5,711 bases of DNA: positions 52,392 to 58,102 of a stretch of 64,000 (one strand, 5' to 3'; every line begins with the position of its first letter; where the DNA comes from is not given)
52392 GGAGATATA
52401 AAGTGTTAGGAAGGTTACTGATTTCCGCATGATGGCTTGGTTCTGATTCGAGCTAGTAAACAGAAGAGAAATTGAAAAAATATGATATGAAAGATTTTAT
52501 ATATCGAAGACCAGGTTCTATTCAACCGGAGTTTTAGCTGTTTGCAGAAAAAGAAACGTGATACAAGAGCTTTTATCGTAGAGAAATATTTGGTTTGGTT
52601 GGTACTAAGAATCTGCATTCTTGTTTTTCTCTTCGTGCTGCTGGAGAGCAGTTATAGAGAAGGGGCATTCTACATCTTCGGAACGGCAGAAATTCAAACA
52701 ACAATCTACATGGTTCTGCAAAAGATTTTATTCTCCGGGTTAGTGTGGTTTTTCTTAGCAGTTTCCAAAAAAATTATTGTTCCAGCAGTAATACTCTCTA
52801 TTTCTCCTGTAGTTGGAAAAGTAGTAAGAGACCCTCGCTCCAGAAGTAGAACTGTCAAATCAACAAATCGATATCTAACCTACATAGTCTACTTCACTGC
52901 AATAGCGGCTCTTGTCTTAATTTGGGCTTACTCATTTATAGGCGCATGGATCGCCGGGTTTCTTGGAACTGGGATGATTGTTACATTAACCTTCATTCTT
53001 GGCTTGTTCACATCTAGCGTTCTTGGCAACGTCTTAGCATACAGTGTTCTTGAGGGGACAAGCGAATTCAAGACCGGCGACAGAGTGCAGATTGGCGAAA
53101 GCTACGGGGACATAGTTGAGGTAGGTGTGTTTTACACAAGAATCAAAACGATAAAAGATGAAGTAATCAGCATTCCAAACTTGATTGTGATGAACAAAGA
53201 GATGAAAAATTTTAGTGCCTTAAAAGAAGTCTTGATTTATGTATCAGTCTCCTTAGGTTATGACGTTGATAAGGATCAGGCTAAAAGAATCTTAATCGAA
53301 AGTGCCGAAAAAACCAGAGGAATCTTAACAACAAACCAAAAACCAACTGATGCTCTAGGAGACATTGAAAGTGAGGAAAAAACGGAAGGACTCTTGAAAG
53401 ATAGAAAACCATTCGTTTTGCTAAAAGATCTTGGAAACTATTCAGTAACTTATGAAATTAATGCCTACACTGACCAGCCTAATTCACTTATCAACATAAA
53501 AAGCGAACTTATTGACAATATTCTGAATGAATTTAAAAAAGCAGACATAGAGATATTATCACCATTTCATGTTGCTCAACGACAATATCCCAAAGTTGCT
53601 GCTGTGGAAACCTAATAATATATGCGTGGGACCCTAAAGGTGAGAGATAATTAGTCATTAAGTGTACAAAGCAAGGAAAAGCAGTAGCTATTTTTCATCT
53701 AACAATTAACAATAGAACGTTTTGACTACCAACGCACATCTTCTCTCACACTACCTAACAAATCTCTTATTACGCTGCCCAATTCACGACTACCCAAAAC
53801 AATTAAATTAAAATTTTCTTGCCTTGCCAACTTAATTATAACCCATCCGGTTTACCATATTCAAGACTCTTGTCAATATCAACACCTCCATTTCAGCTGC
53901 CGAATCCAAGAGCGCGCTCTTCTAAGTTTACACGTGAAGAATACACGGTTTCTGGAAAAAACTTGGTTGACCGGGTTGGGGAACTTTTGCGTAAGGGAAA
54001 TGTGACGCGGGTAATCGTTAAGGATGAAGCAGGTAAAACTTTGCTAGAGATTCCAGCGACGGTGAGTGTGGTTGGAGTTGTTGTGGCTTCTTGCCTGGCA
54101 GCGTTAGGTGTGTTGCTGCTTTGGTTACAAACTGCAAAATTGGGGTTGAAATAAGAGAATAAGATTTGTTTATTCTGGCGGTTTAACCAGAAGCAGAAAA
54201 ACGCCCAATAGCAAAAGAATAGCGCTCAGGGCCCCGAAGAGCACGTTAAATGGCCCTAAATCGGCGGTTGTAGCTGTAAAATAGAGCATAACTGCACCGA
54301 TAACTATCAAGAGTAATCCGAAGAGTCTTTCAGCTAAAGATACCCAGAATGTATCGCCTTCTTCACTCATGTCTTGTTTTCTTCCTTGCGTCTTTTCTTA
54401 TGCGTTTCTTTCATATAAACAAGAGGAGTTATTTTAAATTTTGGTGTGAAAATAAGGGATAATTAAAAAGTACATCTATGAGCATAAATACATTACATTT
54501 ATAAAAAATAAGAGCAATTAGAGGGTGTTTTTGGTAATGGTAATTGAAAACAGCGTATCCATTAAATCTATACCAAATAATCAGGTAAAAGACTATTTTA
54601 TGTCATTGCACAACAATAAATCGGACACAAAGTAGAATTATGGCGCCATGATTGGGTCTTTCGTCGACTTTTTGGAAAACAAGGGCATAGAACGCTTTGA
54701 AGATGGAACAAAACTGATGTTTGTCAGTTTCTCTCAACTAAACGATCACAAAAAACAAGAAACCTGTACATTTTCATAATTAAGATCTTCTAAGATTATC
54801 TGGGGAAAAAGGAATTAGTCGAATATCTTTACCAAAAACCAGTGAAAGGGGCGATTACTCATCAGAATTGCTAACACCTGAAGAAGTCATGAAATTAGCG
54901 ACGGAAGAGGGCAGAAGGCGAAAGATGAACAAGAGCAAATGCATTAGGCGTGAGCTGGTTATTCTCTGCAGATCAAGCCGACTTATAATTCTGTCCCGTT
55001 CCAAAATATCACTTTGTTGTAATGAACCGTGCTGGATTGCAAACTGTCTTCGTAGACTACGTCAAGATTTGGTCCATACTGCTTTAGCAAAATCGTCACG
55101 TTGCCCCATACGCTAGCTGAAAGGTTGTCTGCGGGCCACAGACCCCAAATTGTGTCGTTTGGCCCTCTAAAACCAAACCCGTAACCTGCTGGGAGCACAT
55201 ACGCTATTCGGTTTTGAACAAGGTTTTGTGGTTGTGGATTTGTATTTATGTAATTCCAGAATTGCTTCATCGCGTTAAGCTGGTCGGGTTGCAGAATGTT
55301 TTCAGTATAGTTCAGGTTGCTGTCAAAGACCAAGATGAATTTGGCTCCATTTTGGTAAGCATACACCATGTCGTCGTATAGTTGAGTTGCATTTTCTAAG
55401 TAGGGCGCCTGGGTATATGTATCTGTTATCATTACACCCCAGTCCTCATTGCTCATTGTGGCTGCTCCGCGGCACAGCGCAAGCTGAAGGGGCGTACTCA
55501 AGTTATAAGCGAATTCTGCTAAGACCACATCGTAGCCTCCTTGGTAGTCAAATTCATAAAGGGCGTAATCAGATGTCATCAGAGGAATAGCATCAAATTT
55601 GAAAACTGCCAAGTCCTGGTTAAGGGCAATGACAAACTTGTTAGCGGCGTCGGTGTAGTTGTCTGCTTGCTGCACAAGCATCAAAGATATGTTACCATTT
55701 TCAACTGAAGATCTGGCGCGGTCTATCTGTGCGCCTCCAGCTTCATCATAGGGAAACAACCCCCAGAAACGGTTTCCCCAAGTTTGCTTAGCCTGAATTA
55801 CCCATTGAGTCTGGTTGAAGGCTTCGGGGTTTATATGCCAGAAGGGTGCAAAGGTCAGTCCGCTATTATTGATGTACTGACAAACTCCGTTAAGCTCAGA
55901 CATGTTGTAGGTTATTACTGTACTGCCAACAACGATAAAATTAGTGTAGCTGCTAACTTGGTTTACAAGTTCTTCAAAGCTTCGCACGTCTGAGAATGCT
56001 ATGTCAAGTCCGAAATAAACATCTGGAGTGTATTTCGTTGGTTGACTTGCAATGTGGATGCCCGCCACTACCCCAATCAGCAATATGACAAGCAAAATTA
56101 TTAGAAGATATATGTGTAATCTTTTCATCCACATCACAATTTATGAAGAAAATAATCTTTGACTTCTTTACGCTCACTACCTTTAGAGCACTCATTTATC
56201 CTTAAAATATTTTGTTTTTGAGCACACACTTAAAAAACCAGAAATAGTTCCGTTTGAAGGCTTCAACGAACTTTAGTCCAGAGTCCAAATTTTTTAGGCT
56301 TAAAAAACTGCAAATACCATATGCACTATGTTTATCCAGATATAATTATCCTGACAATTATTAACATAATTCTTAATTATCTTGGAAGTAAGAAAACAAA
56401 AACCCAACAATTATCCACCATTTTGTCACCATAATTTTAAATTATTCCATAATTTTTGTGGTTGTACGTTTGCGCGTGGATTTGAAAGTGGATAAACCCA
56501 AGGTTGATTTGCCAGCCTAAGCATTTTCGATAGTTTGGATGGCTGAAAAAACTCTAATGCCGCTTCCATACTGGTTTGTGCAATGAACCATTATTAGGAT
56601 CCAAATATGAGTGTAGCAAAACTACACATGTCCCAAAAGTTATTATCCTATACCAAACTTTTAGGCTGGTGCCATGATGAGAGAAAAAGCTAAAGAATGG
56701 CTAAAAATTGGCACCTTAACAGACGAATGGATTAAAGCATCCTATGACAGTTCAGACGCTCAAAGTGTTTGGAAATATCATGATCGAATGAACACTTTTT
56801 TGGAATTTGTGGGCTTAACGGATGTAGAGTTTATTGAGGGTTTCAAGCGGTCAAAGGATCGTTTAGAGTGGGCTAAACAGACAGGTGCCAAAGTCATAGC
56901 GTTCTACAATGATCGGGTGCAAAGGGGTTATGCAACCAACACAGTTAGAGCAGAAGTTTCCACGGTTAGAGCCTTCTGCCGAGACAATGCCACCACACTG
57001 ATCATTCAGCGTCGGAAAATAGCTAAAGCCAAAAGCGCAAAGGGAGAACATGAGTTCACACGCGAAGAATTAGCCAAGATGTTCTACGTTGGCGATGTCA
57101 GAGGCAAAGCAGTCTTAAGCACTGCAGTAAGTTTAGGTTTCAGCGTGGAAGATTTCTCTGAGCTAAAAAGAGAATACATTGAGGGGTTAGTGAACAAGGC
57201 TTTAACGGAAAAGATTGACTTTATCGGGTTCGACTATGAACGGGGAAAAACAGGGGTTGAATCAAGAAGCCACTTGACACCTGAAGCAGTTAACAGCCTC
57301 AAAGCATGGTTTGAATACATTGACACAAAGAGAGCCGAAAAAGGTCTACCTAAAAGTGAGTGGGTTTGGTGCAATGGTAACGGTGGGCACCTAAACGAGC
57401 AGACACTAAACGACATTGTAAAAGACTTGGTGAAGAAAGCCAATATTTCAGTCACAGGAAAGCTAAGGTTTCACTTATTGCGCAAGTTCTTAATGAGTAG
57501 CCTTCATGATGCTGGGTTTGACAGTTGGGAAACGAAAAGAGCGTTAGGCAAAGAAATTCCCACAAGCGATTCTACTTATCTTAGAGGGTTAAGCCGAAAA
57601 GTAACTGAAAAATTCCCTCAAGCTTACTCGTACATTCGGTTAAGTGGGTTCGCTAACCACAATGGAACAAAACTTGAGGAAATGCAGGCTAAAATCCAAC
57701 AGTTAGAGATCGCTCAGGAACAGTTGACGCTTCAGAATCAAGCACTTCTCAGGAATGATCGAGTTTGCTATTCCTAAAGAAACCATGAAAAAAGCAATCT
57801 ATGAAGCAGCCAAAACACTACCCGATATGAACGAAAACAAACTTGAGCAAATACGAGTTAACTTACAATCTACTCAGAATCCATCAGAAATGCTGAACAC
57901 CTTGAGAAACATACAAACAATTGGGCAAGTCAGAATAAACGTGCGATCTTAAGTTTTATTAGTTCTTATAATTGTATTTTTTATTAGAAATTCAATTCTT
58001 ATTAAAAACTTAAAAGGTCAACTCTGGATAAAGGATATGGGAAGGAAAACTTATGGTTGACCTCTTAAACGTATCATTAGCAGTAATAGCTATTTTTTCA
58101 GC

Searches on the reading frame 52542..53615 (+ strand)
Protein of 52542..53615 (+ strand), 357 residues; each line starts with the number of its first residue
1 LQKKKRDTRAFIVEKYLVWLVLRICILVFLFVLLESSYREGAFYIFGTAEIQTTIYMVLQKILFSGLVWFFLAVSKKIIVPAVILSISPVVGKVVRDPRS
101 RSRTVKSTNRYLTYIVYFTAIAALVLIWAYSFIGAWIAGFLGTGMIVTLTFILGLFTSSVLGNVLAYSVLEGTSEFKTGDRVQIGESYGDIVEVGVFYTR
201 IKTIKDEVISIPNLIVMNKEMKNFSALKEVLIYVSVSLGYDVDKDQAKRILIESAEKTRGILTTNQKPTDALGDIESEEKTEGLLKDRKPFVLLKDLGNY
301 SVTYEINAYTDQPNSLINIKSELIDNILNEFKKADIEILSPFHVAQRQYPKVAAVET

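Call 9: search_protein_families(library=pfam, proteins=[window:52542-53615:+], max_evalue=0.1)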
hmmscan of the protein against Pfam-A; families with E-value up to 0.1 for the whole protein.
window:52542-53615:+ (357 aa): 4 families
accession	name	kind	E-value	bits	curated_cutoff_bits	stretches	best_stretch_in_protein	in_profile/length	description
PF21082.3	MS_channel_3rd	-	6.9e-11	42.9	21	1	234-338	3-88/88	Mechanosensitive ion channel MscS, C-terminal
PF00924.24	MS_channel_2nd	-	1.1e-09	38.6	20.2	1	171-225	13-67/68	Mechanosensitive ion channel, beta-domain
PF00689.26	Cation_ATPase_C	-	0.078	13.2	27.3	0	80-158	19-96/175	Cation transporting ATPase, C-terminus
PF02921.19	UCR_TM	-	0.082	13.7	23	0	95-125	17-47/66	Ubiquinol cytochrome reductase transmembrane region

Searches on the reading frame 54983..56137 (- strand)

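Call 9: search_protein_families(library=pfam, proteins=[window:54983-56137:-], max_evalue=0.1)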
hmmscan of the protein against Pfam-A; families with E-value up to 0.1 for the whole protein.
window:54983-56137:- (384 aa): 1 family
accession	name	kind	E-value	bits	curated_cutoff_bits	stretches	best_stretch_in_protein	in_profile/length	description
PF15649.12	Tox-REase-7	-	0.091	13.5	25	0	248-279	51-82/84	Restriction endonuclease fold toxin 7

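Call 66: search_protein_families(library=ncbifam, proteins=[window:54983-56137:-], max_evalue=0.01)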
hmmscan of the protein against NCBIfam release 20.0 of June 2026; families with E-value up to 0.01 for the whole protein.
window:54983-56137:- (384 aa): 0 families

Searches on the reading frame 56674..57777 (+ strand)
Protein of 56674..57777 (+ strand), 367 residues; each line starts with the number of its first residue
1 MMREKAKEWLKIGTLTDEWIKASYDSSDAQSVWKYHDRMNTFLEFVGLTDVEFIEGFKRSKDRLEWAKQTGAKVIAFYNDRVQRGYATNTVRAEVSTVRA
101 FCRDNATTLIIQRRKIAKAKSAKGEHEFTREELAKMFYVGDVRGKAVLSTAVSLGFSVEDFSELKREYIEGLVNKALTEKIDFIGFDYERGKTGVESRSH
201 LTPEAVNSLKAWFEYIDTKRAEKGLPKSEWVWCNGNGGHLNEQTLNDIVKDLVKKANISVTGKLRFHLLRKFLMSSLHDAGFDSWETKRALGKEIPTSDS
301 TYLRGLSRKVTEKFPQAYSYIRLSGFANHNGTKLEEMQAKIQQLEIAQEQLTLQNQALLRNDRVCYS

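Call 9: search_protein_families(library=pfam, proteins=[window:56674-57777:+], max_evalue=0.1)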
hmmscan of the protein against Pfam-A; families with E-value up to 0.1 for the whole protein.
window:56674-57777:+ (367 aa): 1 family
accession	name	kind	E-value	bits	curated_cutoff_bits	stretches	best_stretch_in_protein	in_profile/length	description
PF00589.27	Phage_integrase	-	1.5e-11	44.8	27.1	1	142-292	22-155/172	Phage integrase family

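Call 15: find_homologous_proteins(query=window:56674-57777:+)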
Query window:56674-57777:+ (367 aa): 141 proteins with E <= 0.001 among 4861 candidates; the best 120 are listed.
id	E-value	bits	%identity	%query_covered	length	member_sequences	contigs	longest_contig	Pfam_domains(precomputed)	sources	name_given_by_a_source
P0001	4.4e-242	821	100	100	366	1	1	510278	PF00589.28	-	-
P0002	1.7e-195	667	82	98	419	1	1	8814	PF00589.28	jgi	jgi:site-specific recombinase XerD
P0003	2.8e-193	660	80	98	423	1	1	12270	PF00589.28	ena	-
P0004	4.8e-185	633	77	98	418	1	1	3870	PF00589.28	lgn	-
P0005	5.8e-185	633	76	98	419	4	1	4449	PF00589.28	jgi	jgi:hypothetical protein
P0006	6.5e-185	633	77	98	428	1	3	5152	PF00589.28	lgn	-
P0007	1.3e-184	632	77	98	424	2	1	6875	PF00589.28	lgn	-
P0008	2.6e-184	631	77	95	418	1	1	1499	PF00589.28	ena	-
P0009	4.1e-184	630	78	95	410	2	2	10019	PF00589.28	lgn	-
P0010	8.3e-183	626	75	98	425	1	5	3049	PF00589.28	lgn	-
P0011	8.3e-183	626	77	98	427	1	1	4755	PF00589.28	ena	-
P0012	2.8e-182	624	75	98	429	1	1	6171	PF00589.28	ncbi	-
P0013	4.0e-181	620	74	98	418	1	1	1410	PF00589.28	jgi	jgi:site-specific recombinase XerD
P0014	6.6e-181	619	74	98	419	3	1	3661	PF00589.28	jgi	jgi:site-specific recombinase XerD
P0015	1.0e-180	619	77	95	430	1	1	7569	PF00589.28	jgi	jgi:hypothetical protein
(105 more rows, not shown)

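Call 17: find_related_loci(query=window:56674-57777:+, collection=genome_contigs, flank=10000)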
Query window:56674-57777:+ (367 aa) in genome_contigs; peptide patterns used: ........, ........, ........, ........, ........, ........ (x = any residue, [..] = any of these).
42 stretches matched a pattern; 1 encode a relative of the query (tblastn E <= 1e-3); 1 distinct loci.
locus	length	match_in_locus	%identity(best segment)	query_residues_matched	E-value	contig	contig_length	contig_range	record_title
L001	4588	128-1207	75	1-360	0e+0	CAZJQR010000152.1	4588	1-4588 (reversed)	MAG TPA_asm: uncultured Candidatus Bathyarchaeia archaeon isolate SRP185410_co2_368 genome assembly, contig: NODE_28684_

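Call 18: find_related_loci(query=window:56674-57777:+, collection=metagenome_contigs, flank=10000)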
Query window:56674-57777:+ (367 aa) in metagenome_contigs; peptide patterns used: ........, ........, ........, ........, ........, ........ (x = any residue, [..] = any of these).
86 stretches matched a pattern; 17 encode a relative of the query (tblastn E <= 1e-3); 17 distinct loci.
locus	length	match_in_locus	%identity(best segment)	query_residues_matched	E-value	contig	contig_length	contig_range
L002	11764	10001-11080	75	1-360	0e+0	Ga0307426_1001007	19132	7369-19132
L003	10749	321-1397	75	3-358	0e+0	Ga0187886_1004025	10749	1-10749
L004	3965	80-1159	72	1-360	0e+0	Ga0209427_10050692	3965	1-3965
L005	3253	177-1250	72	1-358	0e+0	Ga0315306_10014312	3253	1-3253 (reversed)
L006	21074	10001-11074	71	1-358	0e+0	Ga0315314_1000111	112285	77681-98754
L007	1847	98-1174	66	2-360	0e+0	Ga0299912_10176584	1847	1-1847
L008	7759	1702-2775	67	1-358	1e-166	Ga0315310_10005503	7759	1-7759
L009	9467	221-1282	68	1-358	3e-162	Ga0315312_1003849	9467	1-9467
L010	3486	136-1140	66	5-339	5e-166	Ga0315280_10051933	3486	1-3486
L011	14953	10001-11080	67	2-360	9e-157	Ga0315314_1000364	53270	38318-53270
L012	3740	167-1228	63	1-358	4e-162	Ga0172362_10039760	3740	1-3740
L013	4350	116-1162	64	8-360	8e-160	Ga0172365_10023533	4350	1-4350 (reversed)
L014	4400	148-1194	64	8-360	1e-159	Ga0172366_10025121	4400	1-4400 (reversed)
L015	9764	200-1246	62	5-345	3e-155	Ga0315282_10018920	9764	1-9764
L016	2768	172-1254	61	6-358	1e-163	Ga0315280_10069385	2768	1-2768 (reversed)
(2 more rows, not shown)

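Call 66: search_protein_families(library=ncbifam, proteins=[window:56674-57777:+], max_evalue=0.01)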
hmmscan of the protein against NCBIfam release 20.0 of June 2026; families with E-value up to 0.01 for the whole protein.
window:56674-57777:+ (367 aa): 5 families
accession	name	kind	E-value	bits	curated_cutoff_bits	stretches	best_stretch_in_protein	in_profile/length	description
NF040815.2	recomb_XerA_Arch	equivalog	1.2e-08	34.9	220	1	32-303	17-252/263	site-specific tyrosine recombinase/integron integrase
TIGR02224.1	recomb_XerC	equivalog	1.4e-07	31.2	335.15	1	52-283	26-255/295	tyrosine recombinase XerC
TIGR02225.1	recomb_XerD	equivalog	2.3e-06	27.2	329.6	1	57-283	31-252/290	site-specific tyrosine recombinase XerD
NF001399.0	PRK00283.1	subfamily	0.0004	19.7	279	1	51-281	34-259/300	tyrosine recombinase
NF007370.0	PRK09870.1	subfamily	0.00069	19.3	221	1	189-288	69-162/200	tyrosine-type DNA invertase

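Call 67: search_protein_families(library=phrogs, proteins=[window:56674-57777:+], max_evalue=0.01)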
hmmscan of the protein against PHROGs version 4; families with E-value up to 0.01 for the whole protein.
window:56674-57777:+ (367 aa): 2 families
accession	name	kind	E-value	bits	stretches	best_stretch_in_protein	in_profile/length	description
phrog_1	-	integration and excision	7.8e-14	52.8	1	70-292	208-421/611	integrase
phrog_216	-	integration and excision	9.2e-10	39.1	1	86-284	19-203/301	integrase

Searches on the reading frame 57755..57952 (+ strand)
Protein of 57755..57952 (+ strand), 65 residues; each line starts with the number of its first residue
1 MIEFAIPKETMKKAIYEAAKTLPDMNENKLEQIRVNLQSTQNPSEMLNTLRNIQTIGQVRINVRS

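Call 9: search_protein_families(library=pfam, proteins=[window:57755-57952:+], max_evalue=0.1)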
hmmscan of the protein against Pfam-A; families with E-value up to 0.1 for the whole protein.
window:57755-57952:+ (65 aa): 2 families
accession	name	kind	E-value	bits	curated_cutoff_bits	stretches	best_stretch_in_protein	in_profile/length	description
PF24212.1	DUF7433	-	0.038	14.1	24.2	0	34-53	24-43/51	Family of unknown function (DUF7433)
PF07311.17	Dodecin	-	0.081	13.7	22.5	0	11-39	19-47/64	Dodecin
